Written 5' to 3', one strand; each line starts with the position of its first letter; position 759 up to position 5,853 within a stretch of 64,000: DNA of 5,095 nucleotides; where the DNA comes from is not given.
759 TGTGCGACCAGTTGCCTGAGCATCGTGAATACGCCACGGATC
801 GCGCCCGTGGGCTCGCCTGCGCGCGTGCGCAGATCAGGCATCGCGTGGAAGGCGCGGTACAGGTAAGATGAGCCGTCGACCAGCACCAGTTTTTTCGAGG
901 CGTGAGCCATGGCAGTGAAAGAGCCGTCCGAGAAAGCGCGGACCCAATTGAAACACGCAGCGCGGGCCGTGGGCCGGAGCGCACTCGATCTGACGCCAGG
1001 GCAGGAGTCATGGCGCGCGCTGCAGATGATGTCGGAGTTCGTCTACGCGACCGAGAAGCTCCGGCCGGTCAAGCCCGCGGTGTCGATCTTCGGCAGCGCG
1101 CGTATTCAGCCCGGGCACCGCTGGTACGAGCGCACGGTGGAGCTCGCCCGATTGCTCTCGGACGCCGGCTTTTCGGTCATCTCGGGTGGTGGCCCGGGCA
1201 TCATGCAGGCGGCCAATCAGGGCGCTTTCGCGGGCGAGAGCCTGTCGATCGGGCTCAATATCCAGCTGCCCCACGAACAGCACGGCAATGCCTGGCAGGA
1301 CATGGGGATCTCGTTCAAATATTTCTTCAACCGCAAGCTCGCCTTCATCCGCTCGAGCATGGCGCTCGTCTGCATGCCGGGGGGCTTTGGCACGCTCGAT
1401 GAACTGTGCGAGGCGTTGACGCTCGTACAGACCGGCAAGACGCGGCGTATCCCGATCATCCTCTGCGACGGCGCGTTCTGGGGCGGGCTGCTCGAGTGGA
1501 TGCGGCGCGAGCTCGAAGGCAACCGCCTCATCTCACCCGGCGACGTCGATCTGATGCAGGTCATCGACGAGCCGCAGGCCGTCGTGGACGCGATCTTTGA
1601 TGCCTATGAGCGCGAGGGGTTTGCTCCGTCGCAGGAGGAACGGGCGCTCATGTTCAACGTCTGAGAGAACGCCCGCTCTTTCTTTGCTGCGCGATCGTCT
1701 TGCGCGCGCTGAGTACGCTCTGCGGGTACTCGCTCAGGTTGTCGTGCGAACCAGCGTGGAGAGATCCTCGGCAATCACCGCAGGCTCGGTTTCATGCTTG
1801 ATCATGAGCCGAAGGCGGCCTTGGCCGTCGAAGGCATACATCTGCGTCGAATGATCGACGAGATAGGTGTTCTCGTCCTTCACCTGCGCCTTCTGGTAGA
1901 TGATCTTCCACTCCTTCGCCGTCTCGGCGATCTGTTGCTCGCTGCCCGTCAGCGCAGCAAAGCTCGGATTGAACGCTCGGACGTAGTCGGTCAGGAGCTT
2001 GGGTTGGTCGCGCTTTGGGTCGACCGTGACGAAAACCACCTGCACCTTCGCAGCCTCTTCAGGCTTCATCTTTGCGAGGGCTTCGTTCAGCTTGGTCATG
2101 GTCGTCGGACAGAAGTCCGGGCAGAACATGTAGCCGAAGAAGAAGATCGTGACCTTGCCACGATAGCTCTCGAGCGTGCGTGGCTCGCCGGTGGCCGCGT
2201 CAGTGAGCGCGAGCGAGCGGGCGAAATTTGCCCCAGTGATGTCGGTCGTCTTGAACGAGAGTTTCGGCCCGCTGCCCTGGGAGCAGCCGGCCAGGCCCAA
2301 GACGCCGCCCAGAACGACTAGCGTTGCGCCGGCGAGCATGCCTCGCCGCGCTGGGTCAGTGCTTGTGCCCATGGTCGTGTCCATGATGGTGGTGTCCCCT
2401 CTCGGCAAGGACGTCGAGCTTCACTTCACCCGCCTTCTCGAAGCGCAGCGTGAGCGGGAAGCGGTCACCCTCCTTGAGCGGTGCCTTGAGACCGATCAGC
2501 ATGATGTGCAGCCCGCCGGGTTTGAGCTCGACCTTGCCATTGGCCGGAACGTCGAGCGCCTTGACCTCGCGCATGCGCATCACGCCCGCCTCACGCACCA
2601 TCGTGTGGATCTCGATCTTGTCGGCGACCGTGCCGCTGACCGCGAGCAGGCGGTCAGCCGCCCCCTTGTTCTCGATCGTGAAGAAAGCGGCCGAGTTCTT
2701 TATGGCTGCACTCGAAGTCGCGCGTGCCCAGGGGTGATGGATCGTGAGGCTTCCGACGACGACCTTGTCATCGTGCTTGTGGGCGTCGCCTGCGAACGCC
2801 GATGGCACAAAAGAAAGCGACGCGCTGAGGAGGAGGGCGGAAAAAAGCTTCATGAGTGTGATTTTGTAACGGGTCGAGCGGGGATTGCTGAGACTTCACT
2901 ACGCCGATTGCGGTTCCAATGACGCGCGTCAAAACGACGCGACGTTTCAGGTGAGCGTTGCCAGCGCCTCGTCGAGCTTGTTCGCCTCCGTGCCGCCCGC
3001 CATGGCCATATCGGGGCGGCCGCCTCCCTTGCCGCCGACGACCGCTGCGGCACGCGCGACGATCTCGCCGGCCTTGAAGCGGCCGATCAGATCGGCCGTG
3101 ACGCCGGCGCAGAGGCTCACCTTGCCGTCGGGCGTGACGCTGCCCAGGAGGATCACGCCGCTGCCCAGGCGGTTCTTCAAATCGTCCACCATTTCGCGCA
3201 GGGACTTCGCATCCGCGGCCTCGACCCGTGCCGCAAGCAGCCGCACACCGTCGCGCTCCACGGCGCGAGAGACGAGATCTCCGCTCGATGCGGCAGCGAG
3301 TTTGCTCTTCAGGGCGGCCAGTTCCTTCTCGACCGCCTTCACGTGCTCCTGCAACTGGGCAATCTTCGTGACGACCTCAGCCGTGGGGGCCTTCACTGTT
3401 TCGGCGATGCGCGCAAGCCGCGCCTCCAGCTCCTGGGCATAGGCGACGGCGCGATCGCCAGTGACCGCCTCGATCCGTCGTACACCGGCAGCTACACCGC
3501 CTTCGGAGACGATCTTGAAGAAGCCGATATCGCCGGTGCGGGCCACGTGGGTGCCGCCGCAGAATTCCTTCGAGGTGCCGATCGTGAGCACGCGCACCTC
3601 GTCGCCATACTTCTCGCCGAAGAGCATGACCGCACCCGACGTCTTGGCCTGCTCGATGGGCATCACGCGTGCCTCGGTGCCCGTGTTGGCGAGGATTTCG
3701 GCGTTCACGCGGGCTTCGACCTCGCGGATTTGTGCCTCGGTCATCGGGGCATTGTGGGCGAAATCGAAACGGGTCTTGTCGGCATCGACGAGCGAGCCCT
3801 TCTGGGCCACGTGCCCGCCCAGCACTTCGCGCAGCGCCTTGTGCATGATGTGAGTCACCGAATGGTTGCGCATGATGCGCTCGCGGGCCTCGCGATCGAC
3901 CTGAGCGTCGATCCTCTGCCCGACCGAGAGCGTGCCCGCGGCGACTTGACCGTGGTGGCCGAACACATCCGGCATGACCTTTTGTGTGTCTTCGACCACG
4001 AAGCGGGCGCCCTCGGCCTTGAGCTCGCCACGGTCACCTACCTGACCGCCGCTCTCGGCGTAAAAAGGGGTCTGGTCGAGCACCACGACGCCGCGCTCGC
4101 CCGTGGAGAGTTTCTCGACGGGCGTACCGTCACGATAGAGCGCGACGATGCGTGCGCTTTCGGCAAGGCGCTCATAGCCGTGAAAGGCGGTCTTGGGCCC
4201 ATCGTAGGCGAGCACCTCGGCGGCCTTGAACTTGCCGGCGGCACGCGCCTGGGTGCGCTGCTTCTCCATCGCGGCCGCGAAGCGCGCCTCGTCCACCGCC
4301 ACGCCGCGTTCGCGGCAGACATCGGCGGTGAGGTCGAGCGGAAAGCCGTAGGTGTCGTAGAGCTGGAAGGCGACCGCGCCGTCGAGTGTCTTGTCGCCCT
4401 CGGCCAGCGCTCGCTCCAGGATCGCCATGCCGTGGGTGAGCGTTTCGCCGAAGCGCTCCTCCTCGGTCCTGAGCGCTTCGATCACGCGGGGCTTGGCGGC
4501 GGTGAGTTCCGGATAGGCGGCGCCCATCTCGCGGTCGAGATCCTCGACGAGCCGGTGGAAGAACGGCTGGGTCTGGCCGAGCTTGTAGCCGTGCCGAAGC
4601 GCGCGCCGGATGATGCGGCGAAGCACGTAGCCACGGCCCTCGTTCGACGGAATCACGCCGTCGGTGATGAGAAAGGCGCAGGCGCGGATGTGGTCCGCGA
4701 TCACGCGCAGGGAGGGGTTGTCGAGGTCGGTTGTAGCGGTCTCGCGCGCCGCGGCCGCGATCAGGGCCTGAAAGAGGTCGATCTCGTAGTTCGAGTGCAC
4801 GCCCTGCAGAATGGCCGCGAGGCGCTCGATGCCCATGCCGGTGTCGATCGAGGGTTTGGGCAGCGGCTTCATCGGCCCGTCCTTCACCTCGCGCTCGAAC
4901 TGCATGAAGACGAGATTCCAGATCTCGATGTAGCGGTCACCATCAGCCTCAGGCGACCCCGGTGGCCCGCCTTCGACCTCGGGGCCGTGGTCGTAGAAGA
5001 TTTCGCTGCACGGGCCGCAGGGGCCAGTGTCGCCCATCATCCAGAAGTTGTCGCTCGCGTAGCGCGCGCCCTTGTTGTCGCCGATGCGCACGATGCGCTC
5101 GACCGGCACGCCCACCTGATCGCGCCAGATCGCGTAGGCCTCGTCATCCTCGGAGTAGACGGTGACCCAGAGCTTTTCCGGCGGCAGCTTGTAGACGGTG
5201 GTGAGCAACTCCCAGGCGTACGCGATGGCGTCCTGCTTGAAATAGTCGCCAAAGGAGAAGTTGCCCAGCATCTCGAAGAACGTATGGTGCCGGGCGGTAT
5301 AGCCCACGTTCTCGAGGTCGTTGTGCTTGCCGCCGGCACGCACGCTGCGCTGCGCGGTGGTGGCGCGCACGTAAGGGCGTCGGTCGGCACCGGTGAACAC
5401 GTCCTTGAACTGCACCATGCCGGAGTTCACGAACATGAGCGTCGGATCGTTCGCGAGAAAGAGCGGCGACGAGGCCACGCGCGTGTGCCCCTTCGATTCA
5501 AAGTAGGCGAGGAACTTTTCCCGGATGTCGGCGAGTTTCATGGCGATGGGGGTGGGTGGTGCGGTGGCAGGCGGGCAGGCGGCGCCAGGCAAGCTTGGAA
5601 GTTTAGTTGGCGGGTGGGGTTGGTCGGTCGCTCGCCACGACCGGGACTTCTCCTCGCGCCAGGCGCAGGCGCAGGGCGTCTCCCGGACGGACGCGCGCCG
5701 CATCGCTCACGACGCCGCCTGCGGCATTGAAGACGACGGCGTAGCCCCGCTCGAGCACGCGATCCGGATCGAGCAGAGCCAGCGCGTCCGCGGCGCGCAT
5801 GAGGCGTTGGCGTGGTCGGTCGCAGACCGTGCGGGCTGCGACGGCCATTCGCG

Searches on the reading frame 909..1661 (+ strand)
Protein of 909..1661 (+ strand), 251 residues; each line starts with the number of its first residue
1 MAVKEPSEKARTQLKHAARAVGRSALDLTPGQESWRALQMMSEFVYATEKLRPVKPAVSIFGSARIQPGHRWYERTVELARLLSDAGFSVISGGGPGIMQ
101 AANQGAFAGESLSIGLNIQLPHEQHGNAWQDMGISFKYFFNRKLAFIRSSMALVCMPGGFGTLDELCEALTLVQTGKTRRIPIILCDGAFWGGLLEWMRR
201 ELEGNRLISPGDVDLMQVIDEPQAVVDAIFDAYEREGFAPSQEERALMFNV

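Call 54: search_protein_families(library=pfam, proteins=[window:909-1661:+], max_evalue=0.0001)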
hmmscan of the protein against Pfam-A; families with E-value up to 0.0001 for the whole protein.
window:909-1661:+ (251 aa): 2 families
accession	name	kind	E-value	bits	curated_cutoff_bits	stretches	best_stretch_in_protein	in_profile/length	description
PF03641.19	Lysine_decarbox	-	5.9e-30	104.6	27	1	99-228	1-130/131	Possible lysine decarboxylase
PF18306.6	LDcluster4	-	4.6e-17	62.5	26.3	1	56-171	2-115/151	SLOG cluster4 family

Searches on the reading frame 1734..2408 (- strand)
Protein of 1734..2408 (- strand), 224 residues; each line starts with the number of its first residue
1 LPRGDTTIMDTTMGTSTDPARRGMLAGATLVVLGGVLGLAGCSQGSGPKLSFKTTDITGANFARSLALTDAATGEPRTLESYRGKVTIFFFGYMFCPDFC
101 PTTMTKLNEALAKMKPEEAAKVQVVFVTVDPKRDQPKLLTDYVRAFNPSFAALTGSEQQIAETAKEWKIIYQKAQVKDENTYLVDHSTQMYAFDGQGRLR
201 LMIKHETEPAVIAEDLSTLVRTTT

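Call 54: search_protein_families(library=pfam, proteins=[window:1734-2408:-], max_evalue=0.0001)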
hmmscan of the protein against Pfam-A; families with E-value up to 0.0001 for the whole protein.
window:1734-2408:- (224 aa): 2 families
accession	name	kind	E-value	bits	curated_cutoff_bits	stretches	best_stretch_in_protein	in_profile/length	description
PF02630.20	SCO1-SenC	-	7.2e-39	133.3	22.8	1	72-198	9-133/134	SCO1/SenC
PF00578.27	AhpC-TSA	-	4e-08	33.7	26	1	66-187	8-118/124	AhpC/TSA family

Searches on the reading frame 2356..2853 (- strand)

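Call 54: search_protein_families(library=pfam, proteins=[window:2356-2853:-], max_evalue=0.0001)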
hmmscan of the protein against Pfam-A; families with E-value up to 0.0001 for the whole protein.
window:2356-2853:- (165 aa): 1 family
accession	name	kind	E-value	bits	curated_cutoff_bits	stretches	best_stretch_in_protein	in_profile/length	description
PF04314.18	PCuAC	-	6e-40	135.9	29.4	1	38-145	1-108/109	Copper chaperone PCu(A)C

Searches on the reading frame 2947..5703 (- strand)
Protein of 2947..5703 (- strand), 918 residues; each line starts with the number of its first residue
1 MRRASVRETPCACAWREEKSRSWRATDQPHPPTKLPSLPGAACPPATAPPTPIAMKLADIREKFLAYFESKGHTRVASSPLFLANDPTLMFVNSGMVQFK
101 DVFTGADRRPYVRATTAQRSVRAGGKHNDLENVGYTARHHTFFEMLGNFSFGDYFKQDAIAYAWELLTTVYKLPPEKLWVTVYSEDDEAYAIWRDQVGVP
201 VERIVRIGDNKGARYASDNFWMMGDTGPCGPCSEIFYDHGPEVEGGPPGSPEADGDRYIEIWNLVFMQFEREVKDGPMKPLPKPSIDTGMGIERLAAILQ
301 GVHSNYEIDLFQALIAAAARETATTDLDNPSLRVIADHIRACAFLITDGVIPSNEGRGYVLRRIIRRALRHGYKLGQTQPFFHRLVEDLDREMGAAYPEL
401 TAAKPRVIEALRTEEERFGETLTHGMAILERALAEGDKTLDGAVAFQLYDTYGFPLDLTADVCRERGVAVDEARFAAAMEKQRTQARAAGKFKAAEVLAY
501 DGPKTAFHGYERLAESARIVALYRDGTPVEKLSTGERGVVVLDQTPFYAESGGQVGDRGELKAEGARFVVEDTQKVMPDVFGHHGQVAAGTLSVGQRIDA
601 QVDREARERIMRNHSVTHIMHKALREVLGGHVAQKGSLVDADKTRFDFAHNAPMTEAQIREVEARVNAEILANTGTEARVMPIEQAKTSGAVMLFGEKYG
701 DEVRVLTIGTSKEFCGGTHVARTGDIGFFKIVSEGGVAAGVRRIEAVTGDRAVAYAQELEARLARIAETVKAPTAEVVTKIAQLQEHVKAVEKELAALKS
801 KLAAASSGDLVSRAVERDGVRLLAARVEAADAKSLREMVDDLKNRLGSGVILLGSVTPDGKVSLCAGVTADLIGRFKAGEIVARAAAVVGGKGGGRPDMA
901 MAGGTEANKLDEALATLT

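Call 54: search_protein_families(library=pfam, proteins=[window:2947-5703:-], max_evalue=0.0001)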
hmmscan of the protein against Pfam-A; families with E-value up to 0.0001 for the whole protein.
window:2947-5703:- (918 aa): 3 families
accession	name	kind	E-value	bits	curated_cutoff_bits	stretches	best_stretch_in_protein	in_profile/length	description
PF01411.24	tRNA-synt_2c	-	6.8e-216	718.5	30.3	1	59-605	1-551/552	tRNA synthetases class II (A)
PF02272.25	DHHA1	-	1.3e-20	74.2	25.9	1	820-917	2-96/102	DHHA1 domain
PF07973.19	tRNA_SAD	-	2.3e-16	59.9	24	1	703-745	1-44/44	Threonyl and Alanyl tRNA synthetase second additional domain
